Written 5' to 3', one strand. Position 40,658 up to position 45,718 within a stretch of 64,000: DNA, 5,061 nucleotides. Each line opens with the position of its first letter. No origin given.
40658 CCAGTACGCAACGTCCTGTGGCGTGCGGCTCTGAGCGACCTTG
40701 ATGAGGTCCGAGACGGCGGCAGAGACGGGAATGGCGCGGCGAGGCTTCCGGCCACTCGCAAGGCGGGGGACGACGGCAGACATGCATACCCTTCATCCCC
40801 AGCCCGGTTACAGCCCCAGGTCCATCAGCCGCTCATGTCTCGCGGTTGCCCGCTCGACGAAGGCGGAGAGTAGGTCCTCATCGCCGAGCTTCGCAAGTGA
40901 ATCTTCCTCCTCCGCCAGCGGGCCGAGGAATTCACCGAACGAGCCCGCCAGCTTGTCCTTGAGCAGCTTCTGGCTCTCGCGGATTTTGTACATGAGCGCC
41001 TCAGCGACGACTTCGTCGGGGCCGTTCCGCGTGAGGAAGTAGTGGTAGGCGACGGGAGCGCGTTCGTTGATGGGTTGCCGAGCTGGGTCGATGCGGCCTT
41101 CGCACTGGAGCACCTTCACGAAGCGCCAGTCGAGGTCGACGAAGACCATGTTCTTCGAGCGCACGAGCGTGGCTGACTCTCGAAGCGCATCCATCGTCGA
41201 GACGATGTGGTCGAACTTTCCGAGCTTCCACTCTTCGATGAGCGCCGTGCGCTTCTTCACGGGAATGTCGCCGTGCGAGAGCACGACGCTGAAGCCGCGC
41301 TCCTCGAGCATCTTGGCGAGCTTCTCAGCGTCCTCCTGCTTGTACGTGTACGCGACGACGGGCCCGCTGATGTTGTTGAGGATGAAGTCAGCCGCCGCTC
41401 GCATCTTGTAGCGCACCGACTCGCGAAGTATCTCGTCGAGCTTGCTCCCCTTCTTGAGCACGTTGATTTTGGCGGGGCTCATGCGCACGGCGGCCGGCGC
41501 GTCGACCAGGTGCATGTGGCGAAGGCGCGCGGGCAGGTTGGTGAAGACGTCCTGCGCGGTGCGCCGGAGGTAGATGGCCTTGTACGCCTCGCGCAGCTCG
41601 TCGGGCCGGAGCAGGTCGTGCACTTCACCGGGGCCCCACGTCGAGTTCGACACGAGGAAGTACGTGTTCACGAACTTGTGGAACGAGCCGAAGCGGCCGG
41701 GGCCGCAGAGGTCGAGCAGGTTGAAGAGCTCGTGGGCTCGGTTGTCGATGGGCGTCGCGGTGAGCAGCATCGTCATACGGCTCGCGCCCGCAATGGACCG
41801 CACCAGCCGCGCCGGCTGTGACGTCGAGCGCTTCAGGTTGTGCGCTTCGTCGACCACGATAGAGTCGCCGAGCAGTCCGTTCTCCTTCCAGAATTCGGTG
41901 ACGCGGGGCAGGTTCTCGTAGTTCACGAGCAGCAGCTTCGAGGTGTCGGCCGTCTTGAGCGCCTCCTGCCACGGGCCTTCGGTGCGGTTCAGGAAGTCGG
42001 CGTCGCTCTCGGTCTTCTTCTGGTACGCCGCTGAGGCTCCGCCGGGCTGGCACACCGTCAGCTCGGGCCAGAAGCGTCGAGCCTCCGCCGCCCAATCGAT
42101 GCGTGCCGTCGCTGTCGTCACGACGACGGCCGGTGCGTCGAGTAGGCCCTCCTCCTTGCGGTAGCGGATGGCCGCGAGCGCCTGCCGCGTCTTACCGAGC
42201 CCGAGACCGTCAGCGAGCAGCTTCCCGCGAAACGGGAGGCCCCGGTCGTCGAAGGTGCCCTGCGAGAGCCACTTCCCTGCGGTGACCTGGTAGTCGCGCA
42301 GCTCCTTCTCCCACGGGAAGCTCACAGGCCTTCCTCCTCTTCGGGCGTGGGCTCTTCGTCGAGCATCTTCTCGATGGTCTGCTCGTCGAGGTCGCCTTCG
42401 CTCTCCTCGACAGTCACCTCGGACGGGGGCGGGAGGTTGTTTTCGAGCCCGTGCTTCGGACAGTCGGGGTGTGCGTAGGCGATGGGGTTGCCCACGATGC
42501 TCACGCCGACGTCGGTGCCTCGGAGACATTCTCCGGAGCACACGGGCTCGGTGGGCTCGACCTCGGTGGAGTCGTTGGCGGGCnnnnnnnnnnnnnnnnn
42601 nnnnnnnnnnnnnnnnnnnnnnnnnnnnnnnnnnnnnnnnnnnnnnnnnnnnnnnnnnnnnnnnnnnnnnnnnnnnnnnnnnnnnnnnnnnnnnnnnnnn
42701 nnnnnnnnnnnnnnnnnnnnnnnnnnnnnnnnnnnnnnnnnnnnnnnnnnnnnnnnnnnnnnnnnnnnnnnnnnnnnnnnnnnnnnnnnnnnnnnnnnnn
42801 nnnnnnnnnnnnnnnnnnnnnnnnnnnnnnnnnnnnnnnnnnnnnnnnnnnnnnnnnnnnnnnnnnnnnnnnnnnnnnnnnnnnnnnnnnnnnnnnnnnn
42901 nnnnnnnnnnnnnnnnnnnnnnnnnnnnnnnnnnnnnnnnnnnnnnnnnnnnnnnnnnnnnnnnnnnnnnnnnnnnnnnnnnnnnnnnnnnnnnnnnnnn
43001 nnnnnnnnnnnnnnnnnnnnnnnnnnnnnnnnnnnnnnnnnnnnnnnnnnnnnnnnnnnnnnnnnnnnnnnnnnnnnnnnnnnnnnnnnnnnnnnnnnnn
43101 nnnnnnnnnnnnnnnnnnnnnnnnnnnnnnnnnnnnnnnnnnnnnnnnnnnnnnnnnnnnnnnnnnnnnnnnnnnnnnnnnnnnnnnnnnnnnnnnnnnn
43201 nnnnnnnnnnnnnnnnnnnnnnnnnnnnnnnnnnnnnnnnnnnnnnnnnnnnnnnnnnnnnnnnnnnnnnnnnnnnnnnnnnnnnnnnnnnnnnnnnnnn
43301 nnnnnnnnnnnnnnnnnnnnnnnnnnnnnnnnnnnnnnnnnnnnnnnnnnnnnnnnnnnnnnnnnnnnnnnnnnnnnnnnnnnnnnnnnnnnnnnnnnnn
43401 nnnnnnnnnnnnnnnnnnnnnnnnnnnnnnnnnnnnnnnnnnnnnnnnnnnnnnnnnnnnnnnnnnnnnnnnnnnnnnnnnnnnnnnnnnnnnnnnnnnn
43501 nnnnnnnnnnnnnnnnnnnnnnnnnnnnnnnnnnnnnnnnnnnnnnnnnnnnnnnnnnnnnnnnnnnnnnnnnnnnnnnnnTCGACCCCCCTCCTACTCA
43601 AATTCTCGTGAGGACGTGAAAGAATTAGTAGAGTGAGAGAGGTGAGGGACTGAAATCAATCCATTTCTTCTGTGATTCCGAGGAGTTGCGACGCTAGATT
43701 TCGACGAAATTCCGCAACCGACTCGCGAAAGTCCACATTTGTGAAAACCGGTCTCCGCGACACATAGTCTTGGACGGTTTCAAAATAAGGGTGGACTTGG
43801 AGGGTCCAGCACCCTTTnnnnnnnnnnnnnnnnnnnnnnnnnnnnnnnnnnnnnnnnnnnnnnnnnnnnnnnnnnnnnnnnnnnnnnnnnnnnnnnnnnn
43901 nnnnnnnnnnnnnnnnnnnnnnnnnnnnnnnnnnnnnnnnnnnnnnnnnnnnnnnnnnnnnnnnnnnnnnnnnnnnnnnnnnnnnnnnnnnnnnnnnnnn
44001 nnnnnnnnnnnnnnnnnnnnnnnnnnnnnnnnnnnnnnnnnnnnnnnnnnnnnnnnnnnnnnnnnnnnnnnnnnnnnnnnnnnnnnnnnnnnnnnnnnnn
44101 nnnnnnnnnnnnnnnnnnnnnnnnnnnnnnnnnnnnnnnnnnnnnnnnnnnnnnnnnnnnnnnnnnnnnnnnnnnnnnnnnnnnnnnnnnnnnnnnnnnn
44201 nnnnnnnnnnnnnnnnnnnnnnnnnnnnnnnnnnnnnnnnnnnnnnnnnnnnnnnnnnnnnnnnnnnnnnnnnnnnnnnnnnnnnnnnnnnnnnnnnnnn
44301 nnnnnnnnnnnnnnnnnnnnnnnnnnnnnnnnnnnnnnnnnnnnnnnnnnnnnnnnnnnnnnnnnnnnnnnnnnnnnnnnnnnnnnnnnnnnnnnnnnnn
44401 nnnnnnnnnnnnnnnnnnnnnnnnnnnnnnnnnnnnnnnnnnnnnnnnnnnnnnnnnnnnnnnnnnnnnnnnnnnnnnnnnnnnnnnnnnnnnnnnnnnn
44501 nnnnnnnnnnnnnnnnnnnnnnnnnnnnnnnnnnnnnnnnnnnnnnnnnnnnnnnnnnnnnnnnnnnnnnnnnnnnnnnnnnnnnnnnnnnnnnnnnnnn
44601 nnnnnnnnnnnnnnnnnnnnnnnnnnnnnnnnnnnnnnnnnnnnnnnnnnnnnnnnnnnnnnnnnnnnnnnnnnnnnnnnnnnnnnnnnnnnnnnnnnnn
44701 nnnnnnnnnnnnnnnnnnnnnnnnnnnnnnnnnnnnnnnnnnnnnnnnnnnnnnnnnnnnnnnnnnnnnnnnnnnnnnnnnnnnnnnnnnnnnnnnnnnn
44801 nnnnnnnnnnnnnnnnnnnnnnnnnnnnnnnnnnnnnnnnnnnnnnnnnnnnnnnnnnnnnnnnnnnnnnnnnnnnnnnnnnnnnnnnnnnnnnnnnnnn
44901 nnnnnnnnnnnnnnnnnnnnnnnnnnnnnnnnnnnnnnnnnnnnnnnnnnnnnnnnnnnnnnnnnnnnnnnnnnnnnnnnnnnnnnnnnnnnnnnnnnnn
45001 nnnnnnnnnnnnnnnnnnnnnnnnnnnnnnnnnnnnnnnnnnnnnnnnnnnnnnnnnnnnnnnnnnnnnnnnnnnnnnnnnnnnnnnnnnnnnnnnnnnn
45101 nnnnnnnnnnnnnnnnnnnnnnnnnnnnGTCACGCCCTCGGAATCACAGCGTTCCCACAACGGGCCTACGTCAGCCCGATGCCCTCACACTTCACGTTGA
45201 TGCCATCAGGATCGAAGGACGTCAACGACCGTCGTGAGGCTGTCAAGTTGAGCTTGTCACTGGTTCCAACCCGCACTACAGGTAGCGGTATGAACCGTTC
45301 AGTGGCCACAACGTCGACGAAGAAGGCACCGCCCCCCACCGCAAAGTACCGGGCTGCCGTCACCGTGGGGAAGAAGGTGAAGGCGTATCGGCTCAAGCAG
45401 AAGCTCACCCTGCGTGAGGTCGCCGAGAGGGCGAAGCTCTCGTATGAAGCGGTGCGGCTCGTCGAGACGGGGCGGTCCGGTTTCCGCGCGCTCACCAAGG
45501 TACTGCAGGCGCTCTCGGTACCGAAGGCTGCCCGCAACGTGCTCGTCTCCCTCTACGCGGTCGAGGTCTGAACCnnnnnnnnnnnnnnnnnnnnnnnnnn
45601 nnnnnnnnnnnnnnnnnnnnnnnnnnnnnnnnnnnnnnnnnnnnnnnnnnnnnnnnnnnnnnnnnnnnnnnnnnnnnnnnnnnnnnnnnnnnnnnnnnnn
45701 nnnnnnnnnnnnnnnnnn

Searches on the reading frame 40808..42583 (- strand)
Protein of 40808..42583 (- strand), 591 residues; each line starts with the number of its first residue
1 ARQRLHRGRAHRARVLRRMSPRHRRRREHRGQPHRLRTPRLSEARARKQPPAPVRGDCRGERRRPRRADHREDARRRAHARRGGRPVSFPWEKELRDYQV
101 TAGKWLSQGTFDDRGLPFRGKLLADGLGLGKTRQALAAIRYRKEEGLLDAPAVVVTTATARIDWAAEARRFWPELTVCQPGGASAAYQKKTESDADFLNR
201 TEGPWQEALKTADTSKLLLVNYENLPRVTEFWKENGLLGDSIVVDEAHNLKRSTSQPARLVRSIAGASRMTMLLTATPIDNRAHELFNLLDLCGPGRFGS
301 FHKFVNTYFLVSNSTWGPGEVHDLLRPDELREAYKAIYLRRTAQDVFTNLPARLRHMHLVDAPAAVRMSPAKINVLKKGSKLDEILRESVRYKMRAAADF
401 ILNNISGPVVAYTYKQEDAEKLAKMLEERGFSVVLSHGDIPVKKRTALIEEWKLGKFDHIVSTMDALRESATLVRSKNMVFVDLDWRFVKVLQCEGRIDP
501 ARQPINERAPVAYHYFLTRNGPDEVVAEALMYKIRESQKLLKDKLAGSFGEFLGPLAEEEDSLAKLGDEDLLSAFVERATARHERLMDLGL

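Call 11: search_protein_families(library=pfam, proteins=[window:40808-42583:-], max_evalue=0.001)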
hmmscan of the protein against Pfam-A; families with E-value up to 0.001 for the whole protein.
window:40808-42583:- (591 aa): 3 families
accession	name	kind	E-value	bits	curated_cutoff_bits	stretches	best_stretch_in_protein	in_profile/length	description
PF00176.29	SNF2-rel_dom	-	3.2e-29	102.4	24.9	1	98-361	1-240/290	SNF2-related domain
PF00271.37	Helicase_C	-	6.5e-10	39.7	23.5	1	393-498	2-106/110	Helicase conserved C-terminal domain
PF04851.21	ResIII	-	1.9e-05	25.1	22.5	1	93-279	2-163/164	Type III restriction enzyme, res subunit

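Call 79: search_dna_similar(query=window:40808-42541:-, collection=phages, mode=protein, max_rows=12)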
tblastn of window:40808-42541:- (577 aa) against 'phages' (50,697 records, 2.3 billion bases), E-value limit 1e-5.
Records with a match: 187; places in all: 187; records where one place covers at least 80% of the query: 0.
Best place of each record, by identity: <60% 187.
By first word of the organism name: Gordonia 101; Arthrobacter 25; Microbacterium 17; Bacillus 13; Rhodococcus 5; Bacteriophage 4; Caudoviricetes 4; Streptomyces 3; Brevibacillus 3; Bacteroides 2; and 7 more.
By host as written in the record: Gordonia terrae 3612 78; Arthrobacter sp. ATCC 21022 21; Microbacterium foliorum NRRL B-24224 11; - 10; Gordonia sp. 7; Gordonia rubripertincta NRRL B-16540 5; Microbacterium foliorum NRRL B-24224 SEA 5; Streptomyces griseus ATCC 10137 3; and 35 more.
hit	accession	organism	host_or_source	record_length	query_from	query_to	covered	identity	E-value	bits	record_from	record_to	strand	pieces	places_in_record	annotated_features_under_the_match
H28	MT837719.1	Bacteriophage sp.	human fecal samples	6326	78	534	79%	22.5%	5e-10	69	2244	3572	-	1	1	record has no annotation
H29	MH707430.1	Bacillus phage BSP7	Bacillus subtilis ATCC 21336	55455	150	569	73%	24.1%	2e-16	89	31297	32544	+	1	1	putative helicase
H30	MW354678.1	Bacillus phage BSTP12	Bacillus subtilis BSC16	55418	150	569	73%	24.1%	4e-16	89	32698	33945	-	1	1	BSTP12_056: putative global transcription activator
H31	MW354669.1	Bacillus phage BSTP5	Bacillus subtilis BSC21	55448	150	569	73%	24.1%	4e-16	89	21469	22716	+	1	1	putative global transcription activator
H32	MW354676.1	Bacillus phage BSTP8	Bacillus subtilis KCCM12150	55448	150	569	73%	24.1%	4e-16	89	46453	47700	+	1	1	BSTP8_072: putative global transcription activator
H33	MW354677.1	Bacillus phage BSTP10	Bacillus subtilis KCCM12150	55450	150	569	73%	24.1%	4e-16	89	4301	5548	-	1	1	BSTP10_007: hypothetical protein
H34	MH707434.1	Bacillus phage BSP19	Bacillus subtilis KACC 17797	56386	150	569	73%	24.1%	4e-16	89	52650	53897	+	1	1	putative helicase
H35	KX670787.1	Arthrobacter phage Chocolat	Arthrobacter sp. ATCC 21022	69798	199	569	64%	24.7%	7e-8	62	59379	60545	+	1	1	DNA helicase | hypothetical protein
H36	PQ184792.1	Arthrobacter phage JaNo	Arthrobacter sp. ATCC 21022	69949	199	569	64%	24.7%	7e-8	62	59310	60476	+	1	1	89: DNA helicase | 90: hypothetical protein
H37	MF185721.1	Arthrobacter phage Kabreeze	Arthrobacter sp. ATCC 21022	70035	199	569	64%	24.7%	7e-8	62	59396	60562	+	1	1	90: DNA helicase | 91: hypothetical protein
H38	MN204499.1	Arthrobacter phage Mordred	Arthrobacter sp. ATCC 21022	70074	199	569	64%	24.7%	7e-8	62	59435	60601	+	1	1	90: DNA helicase | 91: hypothetical protein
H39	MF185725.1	Arthrobacter phage Tophat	Arthrobacter sp. ATCC 21022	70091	199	569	64%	24.7%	7e-8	62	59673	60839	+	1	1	91: DNA helicase | 92: hypothetical protein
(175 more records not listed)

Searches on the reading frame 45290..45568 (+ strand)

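Call 131: search_protein_families(library=pfam, proteins=[window:45290-45568:+], max_evalue=0.01)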
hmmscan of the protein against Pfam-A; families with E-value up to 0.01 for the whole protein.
window:45290-45568:+ (93 aa): 2 families
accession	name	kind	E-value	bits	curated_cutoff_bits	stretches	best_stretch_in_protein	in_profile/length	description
PF01381.28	HTH_3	-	7.4e-05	23.1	23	1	30-77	1-50/55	Helix-turn-helix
PF13560.12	HTH_31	-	8.5e-05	23.2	27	1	27-83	3-62/64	Helix-turn-helix domain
